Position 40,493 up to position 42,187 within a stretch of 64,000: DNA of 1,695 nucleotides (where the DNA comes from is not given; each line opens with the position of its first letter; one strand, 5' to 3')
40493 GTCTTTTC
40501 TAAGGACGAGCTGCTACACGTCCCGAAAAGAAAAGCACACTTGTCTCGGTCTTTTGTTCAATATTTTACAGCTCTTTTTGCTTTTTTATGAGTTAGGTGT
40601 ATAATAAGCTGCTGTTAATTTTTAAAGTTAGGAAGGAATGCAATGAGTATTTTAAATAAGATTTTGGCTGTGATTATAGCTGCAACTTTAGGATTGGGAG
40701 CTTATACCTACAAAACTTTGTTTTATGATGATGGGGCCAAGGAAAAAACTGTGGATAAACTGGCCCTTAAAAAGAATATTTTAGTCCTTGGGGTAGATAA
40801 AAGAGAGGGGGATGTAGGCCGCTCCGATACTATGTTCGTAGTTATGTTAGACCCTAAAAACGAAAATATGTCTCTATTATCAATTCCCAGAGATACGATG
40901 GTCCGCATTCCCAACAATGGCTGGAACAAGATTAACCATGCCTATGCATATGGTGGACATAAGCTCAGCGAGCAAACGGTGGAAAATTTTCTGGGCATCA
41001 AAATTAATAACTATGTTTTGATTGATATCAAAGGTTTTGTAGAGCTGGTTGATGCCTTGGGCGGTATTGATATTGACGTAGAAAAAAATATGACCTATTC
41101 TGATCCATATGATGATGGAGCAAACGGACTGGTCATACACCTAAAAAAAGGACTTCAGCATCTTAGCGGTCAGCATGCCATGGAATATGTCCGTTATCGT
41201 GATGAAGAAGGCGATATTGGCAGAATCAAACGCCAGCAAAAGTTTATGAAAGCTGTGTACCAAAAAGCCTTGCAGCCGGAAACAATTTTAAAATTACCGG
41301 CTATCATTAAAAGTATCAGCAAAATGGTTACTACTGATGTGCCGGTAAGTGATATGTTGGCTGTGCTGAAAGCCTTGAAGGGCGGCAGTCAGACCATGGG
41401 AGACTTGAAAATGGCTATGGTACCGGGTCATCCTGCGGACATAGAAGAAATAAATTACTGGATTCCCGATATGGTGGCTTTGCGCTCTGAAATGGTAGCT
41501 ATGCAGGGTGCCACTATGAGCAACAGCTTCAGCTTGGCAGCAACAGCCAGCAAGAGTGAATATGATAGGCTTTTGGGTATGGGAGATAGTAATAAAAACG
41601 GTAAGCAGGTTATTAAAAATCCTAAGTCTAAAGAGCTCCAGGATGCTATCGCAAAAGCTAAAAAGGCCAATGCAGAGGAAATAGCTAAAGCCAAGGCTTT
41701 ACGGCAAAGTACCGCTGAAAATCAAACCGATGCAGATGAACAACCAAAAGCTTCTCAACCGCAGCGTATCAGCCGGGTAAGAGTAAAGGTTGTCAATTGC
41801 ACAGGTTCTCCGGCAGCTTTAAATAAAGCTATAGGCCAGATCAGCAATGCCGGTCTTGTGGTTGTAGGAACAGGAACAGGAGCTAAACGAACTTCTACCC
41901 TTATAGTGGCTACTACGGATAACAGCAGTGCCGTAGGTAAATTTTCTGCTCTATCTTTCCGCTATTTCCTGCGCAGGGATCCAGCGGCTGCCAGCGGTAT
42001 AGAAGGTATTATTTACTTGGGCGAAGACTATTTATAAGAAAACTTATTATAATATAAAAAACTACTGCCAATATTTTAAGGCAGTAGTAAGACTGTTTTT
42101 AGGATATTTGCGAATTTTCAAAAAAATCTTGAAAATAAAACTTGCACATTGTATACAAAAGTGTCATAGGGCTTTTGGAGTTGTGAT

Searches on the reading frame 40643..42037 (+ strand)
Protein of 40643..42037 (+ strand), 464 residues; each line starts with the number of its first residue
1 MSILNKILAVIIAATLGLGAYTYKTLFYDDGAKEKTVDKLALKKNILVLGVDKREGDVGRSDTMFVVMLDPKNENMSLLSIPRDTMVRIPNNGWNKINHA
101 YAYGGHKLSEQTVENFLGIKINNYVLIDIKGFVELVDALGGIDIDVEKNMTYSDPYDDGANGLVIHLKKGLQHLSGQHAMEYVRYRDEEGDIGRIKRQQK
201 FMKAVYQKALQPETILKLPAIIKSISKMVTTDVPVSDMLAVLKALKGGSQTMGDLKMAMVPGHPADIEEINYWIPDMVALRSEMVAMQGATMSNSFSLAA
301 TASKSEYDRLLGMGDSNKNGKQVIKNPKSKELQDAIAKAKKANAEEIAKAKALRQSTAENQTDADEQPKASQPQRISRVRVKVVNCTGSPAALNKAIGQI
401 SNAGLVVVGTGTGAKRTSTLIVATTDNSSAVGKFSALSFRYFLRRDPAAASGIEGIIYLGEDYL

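Call 94: find_encoding_contigs(protein=window:40643-42037:+, flank=1500, max_places=10)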
Protein window:40643-42037:+ (464 aa): 12 contigs read that carry it; 9 places shown.
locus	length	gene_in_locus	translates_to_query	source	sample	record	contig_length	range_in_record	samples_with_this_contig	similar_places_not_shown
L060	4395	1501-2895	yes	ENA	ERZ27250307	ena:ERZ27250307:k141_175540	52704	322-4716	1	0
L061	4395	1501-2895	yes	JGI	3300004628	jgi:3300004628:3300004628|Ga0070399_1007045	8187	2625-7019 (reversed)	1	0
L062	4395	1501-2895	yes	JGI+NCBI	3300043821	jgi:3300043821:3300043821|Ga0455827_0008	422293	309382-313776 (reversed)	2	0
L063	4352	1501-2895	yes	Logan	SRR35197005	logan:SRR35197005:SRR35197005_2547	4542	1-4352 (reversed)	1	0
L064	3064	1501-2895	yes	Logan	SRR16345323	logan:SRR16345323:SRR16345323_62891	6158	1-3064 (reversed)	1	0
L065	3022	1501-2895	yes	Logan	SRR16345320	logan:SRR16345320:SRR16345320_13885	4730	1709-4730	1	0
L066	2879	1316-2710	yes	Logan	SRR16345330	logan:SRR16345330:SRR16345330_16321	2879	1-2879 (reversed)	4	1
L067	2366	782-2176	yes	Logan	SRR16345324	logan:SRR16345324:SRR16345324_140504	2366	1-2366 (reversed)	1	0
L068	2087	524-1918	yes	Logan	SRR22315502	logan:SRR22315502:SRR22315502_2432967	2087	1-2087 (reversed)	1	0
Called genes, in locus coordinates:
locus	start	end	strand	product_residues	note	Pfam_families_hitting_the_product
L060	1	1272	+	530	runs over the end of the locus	?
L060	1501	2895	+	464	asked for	PF03816:LytR_cpsA_psr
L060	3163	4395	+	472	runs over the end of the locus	PF01554:MatE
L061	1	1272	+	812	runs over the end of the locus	?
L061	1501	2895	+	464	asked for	PF03816:LytR_cpsA_psr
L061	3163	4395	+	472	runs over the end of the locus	PF01554:MatE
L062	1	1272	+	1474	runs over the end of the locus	-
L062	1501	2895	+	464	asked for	PF03816:LytR_cpsA_psr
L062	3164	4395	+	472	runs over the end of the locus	PF01554:MatE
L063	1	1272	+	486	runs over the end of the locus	?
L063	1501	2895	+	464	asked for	PF03816:LytR_cpsA_psr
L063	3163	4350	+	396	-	?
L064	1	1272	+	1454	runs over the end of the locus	?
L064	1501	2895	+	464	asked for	PF03816:LytR_cpsA_psr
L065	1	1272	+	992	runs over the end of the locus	?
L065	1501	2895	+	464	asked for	PF03816:LytR_cpsA_psr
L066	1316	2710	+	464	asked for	PF03816:LytR_cpsA_psr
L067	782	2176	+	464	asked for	PF03816:LytR_cpsA_psr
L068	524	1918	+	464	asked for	PF03816:LytR_cpsA_psr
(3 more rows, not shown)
